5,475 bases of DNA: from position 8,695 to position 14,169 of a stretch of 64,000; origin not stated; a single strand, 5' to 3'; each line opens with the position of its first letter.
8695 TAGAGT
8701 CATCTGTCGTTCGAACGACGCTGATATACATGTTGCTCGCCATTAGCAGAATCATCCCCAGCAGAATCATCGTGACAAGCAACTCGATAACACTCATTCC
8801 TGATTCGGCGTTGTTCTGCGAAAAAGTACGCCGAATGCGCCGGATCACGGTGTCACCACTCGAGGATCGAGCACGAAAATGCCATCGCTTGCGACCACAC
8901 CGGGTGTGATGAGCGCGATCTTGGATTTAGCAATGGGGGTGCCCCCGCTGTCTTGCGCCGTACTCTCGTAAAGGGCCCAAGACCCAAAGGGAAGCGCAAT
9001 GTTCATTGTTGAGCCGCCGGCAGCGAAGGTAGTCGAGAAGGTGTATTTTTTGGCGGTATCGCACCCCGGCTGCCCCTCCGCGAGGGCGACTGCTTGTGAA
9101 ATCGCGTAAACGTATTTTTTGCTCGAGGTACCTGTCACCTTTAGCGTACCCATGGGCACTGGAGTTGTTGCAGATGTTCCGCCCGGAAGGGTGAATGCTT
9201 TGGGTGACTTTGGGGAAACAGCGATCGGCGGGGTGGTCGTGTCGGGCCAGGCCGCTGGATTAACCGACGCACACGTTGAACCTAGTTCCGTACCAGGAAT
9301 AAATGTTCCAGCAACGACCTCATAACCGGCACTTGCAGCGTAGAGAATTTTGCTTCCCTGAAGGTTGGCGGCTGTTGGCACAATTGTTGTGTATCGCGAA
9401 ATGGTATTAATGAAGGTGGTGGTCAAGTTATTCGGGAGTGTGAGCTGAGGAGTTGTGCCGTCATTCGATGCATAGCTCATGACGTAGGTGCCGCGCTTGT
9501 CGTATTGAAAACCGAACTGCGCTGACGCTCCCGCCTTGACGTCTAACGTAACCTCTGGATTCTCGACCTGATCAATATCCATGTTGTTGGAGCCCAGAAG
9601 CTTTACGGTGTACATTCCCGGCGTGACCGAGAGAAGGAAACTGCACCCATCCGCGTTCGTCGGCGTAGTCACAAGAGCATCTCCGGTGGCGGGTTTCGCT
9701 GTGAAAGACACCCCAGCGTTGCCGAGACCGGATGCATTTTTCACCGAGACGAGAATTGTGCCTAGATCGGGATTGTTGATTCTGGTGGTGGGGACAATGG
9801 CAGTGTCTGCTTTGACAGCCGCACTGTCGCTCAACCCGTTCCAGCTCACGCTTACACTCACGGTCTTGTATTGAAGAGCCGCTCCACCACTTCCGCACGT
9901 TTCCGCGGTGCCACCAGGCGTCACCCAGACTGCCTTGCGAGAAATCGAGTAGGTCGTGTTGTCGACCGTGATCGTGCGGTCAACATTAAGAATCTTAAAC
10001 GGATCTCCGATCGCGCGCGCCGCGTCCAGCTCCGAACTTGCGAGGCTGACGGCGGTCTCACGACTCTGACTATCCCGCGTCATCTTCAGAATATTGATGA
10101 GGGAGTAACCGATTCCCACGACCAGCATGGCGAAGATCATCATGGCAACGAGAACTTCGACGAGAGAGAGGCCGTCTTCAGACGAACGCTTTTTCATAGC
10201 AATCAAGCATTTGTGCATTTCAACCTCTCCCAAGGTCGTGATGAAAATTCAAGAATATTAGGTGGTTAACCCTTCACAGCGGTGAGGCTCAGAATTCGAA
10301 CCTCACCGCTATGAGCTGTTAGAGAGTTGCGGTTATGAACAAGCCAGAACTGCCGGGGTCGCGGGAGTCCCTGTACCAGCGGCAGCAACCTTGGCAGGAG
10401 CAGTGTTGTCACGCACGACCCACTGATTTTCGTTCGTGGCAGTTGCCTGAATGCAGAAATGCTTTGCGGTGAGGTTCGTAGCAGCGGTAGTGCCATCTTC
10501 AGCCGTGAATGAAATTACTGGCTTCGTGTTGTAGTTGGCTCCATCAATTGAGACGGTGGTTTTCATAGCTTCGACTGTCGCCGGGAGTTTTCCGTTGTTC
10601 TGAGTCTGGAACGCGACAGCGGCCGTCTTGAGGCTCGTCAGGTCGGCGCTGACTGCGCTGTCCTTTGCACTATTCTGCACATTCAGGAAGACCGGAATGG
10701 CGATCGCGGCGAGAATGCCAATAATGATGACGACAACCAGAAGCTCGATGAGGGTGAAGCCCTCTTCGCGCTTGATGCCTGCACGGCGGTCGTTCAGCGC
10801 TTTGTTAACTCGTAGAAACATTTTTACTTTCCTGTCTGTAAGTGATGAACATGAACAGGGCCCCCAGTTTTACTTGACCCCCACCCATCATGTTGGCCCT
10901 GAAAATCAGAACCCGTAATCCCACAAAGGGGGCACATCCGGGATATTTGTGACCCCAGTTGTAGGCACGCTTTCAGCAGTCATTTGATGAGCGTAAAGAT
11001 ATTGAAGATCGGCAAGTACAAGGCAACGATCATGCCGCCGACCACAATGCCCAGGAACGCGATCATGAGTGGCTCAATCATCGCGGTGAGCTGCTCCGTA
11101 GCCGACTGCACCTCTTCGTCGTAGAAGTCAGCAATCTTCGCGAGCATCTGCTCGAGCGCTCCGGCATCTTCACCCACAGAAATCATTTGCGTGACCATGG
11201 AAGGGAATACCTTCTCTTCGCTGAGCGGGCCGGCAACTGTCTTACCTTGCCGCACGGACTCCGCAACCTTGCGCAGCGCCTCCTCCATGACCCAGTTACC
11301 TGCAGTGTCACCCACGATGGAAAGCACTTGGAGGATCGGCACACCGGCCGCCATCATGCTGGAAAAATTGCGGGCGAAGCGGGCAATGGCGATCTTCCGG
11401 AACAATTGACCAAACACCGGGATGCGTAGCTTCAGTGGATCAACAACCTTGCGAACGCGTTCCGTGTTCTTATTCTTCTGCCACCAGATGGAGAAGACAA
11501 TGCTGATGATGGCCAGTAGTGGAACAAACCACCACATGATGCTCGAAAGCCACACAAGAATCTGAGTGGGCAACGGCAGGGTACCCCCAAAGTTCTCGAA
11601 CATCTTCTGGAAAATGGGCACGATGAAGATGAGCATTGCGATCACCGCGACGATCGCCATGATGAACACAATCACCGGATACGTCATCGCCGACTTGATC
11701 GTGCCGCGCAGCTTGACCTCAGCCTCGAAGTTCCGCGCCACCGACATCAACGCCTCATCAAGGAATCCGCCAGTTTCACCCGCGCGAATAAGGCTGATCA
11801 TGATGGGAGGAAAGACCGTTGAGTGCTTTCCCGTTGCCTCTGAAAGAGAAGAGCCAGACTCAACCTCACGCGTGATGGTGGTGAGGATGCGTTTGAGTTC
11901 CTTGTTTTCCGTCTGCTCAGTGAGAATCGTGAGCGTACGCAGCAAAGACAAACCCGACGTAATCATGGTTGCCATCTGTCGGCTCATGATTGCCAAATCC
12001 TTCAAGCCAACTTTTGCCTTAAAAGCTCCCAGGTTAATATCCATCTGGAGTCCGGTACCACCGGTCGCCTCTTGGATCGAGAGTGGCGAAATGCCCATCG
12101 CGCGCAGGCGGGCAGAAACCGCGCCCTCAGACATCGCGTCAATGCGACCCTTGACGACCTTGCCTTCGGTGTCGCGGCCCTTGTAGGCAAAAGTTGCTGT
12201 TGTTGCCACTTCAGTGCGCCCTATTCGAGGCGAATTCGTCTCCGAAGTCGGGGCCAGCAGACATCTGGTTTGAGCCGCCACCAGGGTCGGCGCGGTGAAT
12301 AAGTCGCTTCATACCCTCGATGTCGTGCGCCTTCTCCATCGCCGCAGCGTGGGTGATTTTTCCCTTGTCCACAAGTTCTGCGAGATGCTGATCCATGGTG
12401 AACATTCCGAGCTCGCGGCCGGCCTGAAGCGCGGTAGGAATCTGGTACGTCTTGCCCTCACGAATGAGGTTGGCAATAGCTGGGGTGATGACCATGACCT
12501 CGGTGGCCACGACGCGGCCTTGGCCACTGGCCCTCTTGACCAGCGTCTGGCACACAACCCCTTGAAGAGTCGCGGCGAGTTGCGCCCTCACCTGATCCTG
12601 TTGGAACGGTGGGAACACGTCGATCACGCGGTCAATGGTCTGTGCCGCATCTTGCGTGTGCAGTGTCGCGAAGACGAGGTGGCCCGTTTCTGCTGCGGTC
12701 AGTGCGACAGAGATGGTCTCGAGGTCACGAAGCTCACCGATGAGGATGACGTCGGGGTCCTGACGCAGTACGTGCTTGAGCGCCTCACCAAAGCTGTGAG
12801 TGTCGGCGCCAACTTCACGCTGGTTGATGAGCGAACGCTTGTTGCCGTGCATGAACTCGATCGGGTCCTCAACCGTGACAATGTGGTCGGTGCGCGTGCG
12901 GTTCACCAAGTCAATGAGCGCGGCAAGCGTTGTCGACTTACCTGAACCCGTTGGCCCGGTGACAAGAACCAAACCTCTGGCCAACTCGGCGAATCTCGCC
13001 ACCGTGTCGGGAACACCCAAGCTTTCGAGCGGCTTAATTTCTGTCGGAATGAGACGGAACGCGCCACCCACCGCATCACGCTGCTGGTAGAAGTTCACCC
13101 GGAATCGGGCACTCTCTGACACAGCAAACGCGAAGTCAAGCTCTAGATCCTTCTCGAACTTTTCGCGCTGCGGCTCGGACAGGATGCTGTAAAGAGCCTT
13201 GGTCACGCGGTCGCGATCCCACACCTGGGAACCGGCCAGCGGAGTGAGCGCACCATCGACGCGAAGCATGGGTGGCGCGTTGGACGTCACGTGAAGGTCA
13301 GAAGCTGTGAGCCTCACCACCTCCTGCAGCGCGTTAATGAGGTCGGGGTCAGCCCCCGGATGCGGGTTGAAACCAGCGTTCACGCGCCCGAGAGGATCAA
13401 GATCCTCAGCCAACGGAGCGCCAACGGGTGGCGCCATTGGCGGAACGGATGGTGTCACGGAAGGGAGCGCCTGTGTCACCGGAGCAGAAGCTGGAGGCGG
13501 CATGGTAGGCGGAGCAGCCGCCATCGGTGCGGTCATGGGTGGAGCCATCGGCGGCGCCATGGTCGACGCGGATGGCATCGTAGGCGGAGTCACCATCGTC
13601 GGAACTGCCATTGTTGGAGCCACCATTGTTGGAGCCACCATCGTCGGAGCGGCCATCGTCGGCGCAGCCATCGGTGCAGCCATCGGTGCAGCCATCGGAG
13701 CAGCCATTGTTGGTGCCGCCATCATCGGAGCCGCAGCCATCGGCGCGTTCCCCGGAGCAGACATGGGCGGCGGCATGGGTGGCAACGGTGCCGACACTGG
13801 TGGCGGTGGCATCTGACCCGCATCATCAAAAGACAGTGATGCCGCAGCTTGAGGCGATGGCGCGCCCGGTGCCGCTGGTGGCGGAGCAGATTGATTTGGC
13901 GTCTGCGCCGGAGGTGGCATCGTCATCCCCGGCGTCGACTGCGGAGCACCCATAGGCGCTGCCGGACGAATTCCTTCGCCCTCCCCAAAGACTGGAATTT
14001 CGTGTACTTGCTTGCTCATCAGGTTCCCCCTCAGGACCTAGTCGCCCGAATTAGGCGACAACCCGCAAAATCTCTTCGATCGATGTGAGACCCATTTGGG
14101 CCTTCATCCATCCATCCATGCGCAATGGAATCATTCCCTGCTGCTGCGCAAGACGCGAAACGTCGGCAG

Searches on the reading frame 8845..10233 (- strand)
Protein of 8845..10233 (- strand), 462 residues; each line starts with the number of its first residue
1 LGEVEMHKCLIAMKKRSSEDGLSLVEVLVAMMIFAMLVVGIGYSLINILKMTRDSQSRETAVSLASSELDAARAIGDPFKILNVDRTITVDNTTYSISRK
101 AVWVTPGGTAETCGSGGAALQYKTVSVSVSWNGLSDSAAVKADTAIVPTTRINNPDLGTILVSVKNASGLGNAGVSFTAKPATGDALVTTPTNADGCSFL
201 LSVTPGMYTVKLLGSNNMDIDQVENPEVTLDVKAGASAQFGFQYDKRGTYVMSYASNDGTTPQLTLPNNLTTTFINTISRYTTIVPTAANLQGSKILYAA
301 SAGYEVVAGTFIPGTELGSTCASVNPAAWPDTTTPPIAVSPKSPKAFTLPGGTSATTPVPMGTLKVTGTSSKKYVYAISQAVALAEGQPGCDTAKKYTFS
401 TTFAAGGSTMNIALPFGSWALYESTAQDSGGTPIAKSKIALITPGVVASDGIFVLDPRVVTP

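Call 5: search_protein_families(library=pfam, proteins=[window:8845-10233:-], max_evalue=0.01)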
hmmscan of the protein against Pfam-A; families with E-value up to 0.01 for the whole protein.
window:8845-10233:- (462 aa): 1 family
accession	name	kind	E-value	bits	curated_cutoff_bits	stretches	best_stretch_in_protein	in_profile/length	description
PF07963.17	N_methyl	-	2.8e-05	24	21.2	1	17-41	2-26/27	Prokaryotic N-terminal methylation motif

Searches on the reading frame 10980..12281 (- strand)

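Call 5: search_protein_families(library=pfam, proteins=[window:10980-12281:-], max_evalue=0.01)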
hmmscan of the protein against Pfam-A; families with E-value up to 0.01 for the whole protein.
window:10980-12281:- (433 aa): 1 family
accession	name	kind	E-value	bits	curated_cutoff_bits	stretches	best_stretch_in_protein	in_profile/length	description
PF00482.28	T2SSF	-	3.4e-64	214.9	25.2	2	100-222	2-125/125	Type II secretion system (T2SS), protein F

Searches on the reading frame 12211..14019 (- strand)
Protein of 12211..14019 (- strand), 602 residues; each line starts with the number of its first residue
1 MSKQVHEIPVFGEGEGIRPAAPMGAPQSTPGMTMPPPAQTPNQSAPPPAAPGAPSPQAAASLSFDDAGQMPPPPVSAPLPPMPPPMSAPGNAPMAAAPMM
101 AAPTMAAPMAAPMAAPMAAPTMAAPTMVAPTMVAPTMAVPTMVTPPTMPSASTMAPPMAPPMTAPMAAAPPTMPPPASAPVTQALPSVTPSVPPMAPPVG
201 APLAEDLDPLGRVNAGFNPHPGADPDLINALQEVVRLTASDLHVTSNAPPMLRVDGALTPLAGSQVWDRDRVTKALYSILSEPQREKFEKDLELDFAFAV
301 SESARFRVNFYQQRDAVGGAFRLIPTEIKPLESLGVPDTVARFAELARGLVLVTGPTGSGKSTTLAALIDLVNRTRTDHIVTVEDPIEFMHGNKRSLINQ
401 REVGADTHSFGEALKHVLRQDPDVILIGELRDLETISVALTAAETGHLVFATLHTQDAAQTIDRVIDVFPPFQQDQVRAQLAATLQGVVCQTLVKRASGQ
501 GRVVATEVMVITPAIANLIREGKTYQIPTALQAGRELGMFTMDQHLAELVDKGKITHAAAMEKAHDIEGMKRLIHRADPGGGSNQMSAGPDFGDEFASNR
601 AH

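Call 5: search_protein_families(library=pfam, proteins=[window:12211-14019:-], max_evalue=0.01)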
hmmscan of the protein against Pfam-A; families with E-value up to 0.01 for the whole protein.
window:12211-14019:- (602 aa): 7 families
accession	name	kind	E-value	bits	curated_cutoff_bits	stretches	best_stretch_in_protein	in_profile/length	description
PF00437.27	T2SSE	-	1.4e-47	162.6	24.9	1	229-535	14-313/370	Type II/IV secretion system protein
PF13401.12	AAA_22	-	8.9e-05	23.2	27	1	348-429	5-92/130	AAA domain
PF13555.12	AAA_29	-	0.00032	20.8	27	1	348-371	22-45/61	P-loop containing region of AAA domain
PF13191.12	AAA_16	-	0.00075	20.5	32.6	1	349-379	25-52/167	AAA ATPase domain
PF13476.12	AAA_23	-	0.0015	19.7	27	1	345-368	16-39/201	AAA domain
PF25199.1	nSTAND_NTPase5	-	0.0028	17.9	34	1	348-387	41-80/145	Novel STAND NTPase 5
PF13604.12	AAA_30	-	0.0053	17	27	0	340-374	10-44/191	AAA domain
